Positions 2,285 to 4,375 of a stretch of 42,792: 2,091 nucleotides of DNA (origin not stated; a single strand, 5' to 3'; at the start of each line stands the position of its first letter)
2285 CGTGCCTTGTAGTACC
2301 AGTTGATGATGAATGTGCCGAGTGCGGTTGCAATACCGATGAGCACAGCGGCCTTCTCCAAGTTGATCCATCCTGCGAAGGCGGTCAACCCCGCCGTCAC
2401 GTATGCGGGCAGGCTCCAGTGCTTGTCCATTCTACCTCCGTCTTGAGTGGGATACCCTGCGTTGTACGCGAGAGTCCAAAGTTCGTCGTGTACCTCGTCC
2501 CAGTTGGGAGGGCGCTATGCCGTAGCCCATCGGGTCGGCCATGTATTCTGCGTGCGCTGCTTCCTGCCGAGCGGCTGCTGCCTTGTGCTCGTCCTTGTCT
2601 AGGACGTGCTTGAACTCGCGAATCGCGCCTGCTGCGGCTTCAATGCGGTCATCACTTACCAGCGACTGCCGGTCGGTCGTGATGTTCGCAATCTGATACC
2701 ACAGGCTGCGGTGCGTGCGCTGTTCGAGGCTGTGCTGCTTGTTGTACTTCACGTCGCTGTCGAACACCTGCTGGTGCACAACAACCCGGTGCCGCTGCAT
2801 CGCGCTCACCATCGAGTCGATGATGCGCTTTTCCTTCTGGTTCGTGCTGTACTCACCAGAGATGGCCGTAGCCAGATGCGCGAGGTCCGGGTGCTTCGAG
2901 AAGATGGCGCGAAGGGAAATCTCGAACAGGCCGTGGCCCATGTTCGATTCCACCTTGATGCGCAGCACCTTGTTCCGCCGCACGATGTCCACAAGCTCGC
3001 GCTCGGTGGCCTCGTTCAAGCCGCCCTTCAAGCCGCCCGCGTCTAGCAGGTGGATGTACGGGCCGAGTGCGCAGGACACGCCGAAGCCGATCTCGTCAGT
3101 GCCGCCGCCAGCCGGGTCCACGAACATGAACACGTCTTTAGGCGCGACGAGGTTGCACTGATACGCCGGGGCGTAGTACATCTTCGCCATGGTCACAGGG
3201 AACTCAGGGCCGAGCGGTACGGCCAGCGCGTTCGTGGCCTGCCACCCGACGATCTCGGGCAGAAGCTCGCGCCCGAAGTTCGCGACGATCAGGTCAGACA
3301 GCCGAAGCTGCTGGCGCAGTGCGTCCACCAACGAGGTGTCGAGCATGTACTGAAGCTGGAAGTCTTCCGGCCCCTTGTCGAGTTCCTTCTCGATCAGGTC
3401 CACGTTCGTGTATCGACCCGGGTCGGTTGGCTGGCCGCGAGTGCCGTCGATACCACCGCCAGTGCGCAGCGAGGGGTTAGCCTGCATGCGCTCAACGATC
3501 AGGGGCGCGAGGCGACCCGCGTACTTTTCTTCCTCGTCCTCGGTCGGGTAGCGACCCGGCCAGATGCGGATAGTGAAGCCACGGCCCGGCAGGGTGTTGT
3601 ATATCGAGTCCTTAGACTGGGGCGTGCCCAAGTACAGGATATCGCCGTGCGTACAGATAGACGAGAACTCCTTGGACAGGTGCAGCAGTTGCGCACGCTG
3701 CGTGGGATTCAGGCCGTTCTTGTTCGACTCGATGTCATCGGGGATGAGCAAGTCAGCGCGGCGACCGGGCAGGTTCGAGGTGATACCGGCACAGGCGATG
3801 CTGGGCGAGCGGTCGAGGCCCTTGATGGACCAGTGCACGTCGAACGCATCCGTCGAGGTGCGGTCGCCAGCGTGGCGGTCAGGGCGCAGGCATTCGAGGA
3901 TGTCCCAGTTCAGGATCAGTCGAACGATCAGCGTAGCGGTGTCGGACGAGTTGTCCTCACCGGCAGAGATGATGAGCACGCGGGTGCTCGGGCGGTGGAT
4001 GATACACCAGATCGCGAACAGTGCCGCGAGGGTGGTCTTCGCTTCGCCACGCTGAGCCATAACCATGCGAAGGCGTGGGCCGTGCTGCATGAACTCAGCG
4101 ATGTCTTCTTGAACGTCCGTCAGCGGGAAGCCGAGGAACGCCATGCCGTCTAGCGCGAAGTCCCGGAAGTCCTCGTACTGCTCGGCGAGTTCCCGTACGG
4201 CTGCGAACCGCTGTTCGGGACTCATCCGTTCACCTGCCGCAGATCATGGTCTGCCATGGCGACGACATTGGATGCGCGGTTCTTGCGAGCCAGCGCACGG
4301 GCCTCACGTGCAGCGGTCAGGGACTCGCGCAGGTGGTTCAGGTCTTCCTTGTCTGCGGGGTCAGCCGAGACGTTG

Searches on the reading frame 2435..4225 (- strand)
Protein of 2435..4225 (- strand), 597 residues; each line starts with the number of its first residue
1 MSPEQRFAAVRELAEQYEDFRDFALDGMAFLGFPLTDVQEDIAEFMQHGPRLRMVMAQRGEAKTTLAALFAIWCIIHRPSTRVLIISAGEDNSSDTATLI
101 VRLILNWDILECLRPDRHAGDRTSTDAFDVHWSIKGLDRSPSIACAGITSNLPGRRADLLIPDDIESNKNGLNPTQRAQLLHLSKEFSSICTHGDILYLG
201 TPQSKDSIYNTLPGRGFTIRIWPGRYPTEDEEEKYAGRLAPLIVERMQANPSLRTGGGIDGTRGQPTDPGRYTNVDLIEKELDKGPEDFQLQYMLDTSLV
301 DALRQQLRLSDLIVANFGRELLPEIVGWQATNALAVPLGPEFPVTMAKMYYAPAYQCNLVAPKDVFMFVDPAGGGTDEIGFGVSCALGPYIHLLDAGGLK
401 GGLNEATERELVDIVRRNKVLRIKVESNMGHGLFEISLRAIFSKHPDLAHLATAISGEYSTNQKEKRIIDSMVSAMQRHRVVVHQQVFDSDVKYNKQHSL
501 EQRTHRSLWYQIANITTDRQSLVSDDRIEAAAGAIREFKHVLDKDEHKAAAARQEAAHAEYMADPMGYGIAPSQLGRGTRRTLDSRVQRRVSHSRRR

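Call 67: find_related_loci(query=A3, collection=viral_contigs, flank=8000)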
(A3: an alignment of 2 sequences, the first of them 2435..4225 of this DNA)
Query A3 (597 aa) in viral_contigs; peptide patterns used: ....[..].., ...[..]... (x = any residue, [..] = any of these).
111 stretches matched a pattern; 22 encode a relative of the query (tblastn E <= 1e-3); 22 distinct loci.
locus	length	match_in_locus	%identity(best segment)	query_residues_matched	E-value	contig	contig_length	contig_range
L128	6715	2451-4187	77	1-579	0e+0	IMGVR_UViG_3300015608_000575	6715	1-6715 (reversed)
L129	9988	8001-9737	76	1-579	0e+0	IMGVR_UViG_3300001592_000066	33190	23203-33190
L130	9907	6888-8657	75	1-590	0e+0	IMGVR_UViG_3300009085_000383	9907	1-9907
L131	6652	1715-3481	74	1-579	0e+0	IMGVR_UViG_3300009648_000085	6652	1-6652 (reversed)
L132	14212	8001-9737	76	1-579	0e+0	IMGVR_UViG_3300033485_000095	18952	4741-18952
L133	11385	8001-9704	77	1-568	0e+0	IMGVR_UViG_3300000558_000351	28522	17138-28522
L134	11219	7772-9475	77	1-568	0e+0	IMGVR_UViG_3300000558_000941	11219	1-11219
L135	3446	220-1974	73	1-585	0e+0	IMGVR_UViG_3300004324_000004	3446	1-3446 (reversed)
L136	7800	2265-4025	70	1-589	0e+0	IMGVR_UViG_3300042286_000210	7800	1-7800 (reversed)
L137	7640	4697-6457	70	1-589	0e+0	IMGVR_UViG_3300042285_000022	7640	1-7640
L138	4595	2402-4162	70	1-589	0e+0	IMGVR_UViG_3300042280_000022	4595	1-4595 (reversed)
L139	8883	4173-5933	70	1-589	0e+0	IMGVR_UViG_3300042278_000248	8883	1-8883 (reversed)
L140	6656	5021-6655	73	1-546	0e+0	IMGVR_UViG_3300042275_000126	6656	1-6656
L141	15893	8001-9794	62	1-586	0e+0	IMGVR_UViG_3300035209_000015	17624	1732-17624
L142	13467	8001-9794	62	1-586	0e+0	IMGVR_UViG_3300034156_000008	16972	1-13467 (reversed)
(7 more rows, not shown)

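Call 83: find_related_loci(query=A4, collection=viral_contigs, flank=8000)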
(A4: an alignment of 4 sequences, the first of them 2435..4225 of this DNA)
Query A4 (597 aa) in viral_contigs; peptide patterns used: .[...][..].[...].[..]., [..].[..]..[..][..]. (x = any residue, [..] = any of these).
600 stretches matched a pattern (row limit reached: there are more); 555 encode a relative of the query (tblastn E <= 1e-3); the best 80 are kept; 80 distinct loci.
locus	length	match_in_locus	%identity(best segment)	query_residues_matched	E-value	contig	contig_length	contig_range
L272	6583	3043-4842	75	1-590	0e+0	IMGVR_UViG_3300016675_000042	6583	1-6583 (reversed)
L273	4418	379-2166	74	6-590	0e+0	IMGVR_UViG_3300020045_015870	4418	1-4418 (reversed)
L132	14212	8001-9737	76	1-579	0e+0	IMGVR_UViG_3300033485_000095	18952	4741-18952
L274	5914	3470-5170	69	6-576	0e+0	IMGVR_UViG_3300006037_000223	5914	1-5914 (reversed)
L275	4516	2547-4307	68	1-590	0e+0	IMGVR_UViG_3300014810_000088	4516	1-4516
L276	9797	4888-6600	63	1-572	0e+0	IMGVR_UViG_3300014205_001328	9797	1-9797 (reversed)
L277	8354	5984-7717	66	1-580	0e+0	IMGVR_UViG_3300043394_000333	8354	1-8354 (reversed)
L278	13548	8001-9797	61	1-590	0e+0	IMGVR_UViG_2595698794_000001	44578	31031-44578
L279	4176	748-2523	59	1-590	0e+0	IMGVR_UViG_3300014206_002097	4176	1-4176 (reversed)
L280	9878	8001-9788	58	1-597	0e+0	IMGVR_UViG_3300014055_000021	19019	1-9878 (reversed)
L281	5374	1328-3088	56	1-590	0e+0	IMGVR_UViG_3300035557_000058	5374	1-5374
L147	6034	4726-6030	72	1-435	0e+0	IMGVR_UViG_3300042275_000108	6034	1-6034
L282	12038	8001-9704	56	1-568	0e+0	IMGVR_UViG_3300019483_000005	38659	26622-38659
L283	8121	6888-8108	61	1-405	9e-167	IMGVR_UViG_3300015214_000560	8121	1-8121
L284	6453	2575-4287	45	1-567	2e-164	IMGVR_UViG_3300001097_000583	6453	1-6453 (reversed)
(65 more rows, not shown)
